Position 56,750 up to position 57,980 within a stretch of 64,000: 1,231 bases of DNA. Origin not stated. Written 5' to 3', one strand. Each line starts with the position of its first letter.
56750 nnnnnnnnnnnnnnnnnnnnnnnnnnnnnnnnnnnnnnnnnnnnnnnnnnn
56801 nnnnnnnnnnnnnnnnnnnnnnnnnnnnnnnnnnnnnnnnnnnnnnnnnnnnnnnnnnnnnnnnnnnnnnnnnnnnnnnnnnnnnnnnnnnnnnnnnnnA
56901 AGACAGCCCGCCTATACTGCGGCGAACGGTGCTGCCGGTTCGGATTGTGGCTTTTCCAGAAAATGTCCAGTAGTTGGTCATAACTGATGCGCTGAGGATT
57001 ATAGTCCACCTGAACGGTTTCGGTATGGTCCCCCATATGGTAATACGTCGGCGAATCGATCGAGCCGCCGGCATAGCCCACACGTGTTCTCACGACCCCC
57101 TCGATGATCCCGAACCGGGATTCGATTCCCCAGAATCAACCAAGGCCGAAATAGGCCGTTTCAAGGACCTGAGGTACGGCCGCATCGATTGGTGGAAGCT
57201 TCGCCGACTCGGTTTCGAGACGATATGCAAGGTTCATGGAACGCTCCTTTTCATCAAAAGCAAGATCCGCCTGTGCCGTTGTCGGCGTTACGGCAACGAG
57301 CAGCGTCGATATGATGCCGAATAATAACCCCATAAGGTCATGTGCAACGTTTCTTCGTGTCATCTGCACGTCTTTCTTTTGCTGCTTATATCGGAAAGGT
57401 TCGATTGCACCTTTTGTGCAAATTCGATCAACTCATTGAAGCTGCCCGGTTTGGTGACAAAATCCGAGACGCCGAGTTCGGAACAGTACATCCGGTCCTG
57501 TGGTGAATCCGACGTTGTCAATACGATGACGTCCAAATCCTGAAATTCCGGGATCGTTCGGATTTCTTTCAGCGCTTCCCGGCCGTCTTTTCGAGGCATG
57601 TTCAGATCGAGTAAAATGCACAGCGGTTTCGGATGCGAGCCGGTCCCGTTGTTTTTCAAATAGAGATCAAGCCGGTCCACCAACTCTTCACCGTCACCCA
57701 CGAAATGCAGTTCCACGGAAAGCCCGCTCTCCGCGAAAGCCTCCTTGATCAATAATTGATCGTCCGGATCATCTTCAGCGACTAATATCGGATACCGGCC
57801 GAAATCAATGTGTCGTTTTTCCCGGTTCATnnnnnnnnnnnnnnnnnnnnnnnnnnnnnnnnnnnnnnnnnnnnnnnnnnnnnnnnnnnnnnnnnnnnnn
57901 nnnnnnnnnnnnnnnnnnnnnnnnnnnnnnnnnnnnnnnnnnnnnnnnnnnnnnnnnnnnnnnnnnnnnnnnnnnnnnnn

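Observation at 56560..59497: Selenocysteine-type MsrA with a signal peptide, translationally coupled to a PAS histidine kinase and a bare receiver protein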

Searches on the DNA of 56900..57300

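Call 10: search_rna_families(source=window, start=56900, end=57300, threshold=evalue, max_evalue=10)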
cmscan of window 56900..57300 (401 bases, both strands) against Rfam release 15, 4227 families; matches with E-value up to 10: 0.
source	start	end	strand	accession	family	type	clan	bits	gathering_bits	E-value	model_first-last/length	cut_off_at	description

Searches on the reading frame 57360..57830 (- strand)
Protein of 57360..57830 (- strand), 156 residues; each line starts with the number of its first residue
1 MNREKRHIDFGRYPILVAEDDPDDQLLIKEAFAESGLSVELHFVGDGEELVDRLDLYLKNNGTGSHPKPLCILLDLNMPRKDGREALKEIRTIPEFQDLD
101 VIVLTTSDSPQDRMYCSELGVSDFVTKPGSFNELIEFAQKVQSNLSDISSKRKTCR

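Call 6: search_protein_families(library=pfam, proteins=[window:57360-57830:-], max_evalue=0.01)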
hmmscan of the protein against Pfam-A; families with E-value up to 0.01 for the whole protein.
window:57360-57830:- (156 aa): 1 family
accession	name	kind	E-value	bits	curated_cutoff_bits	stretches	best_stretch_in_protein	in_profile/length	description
PF00072.30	Response_reg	-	1.3e-17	64.3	30.2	1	15-136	1-108/111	Response regulator receiver domain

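Call 7: search_protein_families(library=ncbifam, proteins=[window:57360-57830:-], max_evalue=0.01)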
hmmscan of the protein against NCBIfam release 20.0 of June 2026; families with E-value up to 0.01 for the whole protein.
window:57360-57830:- (156 aa): 66 families (the best 25 are shown)
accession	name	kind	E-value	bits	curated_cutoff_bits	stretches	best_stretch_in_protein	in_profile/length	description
NF040534.1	resp_reg_YycF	equivalog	4.3e-12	45.8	340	1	68-147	44-117/231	response regulator YycF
TIGR01387.1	cztR_silR_copR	subfamily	5.5e-11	42.5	279.2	1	15-137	1-109/218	heavy metal response regulator transcription factor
NF008199.0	PRK10955.1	equivalog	1e-10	41.9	341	1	15-136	4-109/232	envelope stress response regulator transcription factor CpxR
TIGR02154.1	PhoB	equivalog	1.2e-10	41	296.2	1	67-137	45-115/226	phosphate regulon transcriptional regulator PhoB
NF051850.1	RespRegRprY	equivalog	2.6e-10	40.1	370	1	14-137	6-115/234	response regulator transcription factor RprY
NF008567.0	PRK11517.1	equivalog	1e-09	38.1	353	1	15-136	3-109/223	response regulator transcription factor HprR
NF007982.1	PRK10710.1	equivalog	1.9e-09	37.4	380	1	12-137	7-117/235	envelope stress response regulator BaeR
NF007135.0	PRK09581.1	equivalog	5.1e-09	35.4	474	1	70-134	48-112/457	PleD family two-component system response regulator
NF041866.1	EpsW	equivalog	5.8e-09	35.6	200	1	67-148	50-128/131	exopolysaccharide biosynthesis response regulator EpsW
NF038297.2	hybrid_HK_HrmK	equivalog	1.3e-08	33.9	725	1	15-137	493-603/607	hybrid histidine kinase/response regulator HrmK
NF012023.0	PRK15479.1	equivalog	2.1e-08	34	337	1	15-134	3-108/224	transcriptional regulator TctD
NF008034.0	PRK10766.1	equivalog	2.5e-08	33.7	275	1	13-136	3-111/231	two-component system response regulator TorR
NF045944.1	ResRegRpaBCyano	equivalog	2.5e-08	33.6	330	1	67-142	40-112/229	response regulator transcription factor RpaB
NF012227.0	AdeR_RR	equivalog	9.7e-08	31.8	340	1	72-142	59-126/239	efflux system response regulator transcription factor AdeR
NF041209.1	resp_regPieR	equivalog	2.9e-07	30.3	450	1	72-146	48-119/231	two component system response regulator PieR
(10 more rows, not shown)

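Call 52: search_solved_structures(query=window:57363-57830:-, max_evalue=0.000001, show_alignments=1)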
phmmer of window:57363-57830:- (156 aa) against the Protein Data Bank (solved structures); distinct sequences matched with E-value up to 0.000001: 33.
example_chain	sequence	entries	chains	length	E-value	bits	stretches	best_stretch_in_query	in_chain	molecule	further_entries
5te9_A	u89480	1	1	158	3.7e-20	75.7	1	14-142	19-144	Response regulator receiver protein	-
4zyl_A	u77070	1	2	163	1.1e-19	74.3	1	15-138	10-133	RphyB protein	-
1jlk_A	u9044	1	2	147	1e-17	67.8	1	15-143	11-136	Response regulator RCP1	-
1i3c_A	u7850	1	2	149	1e-17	67.8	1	15-143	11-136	RESPONSE REGULATOR RCP1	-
1k68_A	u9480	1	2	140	2.3e-17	66.6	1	15-142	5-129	Phytochrome Response Regulator RcpA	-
5brj_A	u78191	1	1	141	6.4e-16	62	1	14-139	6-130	Two component response regulator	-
6xvu_A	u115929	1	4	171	1.6e-15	60.7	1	15-141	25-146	Response regulator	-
1k66_A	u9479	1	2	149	3e-15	59.8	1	13-140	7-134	Phytochrome Response Regulator RcpB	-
5ic5_A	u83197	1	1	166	1.1e-14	57.9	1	14-135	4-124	Candidate response regulator, CheY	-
8avv_A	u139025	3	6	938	3.8e-14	56.2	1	15-141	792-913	Bacteriophytochrome,Response regulator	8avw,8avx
2qvg_A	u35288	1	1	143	2.2e-13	53.7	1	13-140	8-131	Two component response regulator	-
3f6p_A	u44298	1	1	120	8.6e-11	45.3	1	67-136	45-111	Transcriptional regulatory protein yycF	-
2zwm_A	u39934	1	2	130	9.5e-11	45.2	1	67-142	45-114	Transcriptional regulatory protein yycF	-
3heb_A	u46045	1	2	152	1.7e-10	44.4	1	15-134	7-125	Response regulator receiver domain protein (CheY)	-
8fk2_A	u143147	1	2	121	2.5e-08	37.3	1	67-136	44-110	Putative response regulator CovR VicR-like protein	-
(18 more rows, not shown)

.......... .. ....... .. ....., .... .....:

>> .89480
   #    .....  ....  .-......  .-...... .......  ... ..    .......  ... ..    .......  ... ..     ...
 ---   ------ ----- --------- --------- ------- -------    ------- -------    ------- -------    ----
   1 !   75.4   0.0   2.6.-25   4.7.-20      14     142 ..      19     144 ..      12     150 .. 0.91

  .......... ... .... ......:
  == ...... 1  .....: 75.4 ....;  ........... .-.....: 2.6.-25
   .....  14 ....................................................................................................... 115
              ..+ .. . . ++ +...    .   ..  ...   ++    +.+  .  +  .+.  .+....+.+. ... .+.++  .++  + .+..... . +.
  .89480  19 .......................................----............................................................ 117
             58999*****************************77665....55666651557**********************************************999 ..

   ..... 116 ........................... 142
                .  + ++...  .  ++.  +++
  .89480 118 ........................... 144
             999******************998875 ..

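Call 56: find_related_loci(query=window:57363-57830:-, collection=metagenome_contigs, flank=3500)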
Query window:57363-57830:- (156 aa) in metagenome_contigs; peptide patterns used: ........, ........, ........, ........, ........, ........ (x = any residue, [..] = any of these).
458 stretches matched a pattern; 119 encode a relative of the query (tblastn E <= 1e-3); the best 80 are kept; 80 distinct loci.
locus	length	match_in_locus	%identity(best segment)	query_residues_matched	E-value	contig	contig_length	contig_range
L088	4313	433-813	51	15-141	2e-37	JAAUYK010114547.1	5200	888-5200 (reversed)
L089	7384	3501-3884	50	15-142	5e-37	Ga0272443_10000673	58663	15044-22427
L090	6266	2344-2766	48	3-143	1e-35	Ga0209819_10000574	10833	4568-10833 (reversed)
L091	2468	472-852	50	15-141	4e-35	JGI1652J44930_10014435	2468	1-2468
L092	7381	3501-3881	50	15-141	5e-35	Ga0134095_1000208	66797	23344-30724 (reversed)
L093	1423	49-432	48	15-143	3e-35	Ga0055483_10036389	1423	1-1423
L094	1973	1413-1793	51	15-141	2e-34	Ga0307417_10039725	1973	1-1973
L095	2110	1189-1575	49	15-143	6e-34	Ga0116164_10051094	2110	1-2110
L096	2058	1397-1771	49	15-139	5e-34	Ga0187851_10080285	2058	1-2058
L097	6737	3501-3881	50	15-141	6e-34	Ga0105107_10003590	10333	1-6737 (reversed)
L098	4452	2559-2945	49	15-143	7e-34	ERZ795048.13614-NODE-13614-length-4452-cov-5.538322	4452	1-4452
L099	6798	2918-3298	50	15-141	6e-34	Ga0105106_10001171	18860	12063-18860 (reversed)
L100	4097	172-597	48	2-139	6e-34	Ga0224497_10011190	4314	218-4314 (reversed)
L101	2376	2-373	49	18-141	5e-34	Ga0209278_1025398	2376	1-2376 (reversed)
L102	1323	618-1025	44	3-136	2e-34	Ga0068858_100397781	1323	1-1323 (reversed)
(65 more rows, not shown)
